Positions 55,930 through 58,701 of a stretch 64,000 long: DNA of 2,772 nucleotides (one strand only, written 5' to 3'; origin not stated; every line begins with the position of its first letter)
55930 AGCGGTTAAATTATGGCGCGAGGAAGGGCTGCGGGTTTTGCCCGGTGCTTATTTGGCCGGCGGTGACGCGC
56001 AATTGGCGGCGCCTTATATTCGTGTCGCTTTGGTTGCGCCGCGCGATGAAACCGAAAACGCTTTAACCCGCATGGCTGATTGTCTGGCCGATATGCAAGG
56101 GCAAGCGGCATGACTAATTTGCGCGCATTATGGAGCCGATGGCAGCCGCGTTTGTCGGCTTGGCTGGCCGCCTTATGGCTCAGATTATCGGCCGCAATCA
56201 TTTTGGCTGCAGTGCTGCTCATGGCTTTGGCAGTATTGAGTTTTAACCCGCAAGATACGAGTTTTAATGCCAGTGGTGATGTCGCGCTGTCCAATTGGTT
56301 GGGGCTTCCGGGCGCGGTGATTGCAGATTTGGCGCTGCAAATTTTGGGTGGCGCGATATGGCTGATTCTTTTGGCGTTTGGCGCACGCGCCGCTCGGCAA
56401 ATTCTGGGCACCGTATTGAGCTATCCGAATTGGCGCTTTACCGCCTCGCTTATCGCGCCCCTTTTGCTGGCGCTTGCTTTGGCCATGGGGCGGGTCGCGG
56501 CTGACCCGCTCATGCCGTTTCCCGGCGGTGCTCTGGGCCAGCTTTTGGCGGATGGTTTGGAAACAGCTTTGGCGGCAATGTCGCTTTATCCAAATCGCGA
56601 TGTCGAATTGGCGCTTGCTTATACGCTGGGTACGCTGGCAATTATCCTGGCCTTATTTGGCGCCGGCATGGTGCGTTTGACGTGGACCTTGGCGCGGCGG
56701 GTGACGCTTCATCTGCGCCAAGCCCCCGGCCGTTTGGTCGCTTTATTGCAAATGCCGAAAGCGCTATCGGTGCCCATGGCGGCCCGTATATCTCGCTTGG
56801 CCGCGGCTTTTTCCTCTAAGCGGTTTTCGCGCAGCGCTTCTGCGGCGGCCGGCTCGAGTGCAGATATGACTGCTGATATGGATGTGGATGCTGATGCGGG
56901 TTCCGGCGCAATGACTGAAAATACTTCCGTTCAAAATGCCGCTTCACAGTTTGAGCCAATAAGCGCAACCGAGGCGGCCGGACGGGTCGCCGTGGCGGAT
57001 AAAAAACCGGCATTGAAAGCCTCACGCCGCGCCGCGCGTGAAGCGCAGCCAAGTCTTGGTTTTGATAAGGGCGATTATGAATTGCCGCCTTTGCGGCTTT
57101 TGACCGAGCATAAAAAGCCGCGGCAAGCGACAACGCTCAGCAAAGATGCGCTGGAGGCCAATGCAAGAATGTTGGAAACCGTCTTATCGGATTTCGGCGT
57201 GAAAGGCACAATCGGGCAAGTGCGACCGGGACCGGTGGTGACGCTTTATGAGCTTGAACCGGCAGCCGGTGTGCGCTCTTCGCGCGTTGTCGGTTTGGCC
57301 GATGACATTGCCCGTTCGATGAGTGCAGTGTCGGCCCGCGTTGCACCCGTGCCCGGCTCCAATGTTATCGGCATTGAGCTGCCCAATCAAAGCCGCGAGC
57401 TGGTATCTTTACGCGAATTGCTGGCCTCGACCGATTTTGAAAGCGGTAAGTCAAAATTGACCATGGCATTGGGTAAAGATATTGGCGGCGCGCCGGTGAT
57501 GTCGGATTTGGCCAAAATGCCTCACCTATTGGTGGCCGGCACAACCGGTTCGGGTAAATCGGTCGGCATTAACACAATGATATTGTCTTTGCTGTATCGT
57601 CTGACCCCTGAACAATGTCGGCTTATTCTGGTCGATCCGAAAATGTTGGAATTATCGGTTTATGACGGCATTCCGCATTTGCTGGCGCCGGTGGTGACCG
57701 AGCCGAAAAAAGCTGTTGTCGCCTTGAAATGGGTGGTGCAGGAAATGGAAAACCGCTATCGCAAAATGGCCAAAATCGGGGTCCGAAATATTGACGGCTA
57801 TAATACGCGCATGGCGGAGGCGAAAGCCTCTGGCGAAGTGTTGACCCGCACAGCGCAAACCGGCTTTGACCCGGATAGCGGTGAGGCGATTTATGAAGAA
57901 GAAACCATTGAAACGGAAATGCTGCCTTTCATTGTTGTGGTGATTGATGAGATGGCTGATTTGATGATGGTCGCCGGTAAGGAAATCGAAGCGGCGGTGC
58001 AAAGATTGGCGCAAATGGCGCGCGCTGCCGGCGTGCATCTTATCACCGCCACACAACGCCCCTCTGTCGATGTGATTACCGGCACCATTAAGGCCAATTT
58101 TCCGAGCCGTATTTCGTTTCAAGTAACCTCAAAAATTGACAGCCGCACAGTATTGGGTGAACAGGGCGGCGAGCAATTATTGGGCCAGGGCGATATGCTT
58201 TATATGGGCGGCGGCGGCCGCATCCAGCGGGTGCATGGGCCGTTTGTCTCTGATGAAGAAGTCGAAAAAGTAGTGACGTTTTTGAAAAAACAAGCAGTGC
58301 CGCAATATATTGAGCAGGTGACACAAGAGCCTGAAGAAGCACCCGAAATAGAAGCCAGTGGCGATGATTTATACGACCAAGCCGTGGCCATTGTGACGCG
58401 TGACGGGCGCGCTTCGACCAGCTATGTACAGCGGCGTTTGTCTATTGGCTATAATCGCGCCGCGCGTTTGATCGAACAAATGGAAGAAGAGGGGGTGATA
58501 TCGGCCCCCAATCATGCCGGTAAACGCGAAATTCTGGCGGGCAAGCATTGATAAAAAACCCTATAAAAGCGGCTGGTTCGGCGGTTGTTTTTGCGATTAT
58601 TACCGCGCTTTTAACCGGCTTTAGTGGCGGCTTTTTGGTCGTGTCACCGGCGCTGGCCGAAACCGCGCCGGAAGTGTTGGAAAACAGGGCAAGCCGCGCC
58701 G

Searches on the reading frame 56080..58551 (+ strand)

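Call 49: search_protein_families(library=ncbifam, proteins=[window:56080-58551:+], max_evalue=1e-15)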
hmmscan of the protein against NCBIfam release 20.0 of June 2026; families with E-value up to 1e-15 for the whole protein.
window:56080-58551:+ (823 aa): 4 families
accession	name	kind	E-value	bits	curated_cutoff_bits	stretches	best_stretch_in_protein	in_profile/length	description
NF007615.0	PRK10263.1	equivalog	3.5e-165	551.8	1566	1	330-820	861-1350/1355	DNA translocase FtsK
TIGR03928.1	T7_EssCb_Firm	equivalog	3.5e-28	97.8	778.4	1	481-695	470-656/1296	type VII secretion protein EssC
TIGR03924.1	T7SS_EccC_a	equivalog_domain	2.4e-21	76.2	509.15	0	455-582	419-557/673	type VII secretion protein EccCa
NF041214.1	plasmid_TraB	equivalog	9.9e-17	60.6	800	1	482-694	250-421/639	plasmid transfer protein TraB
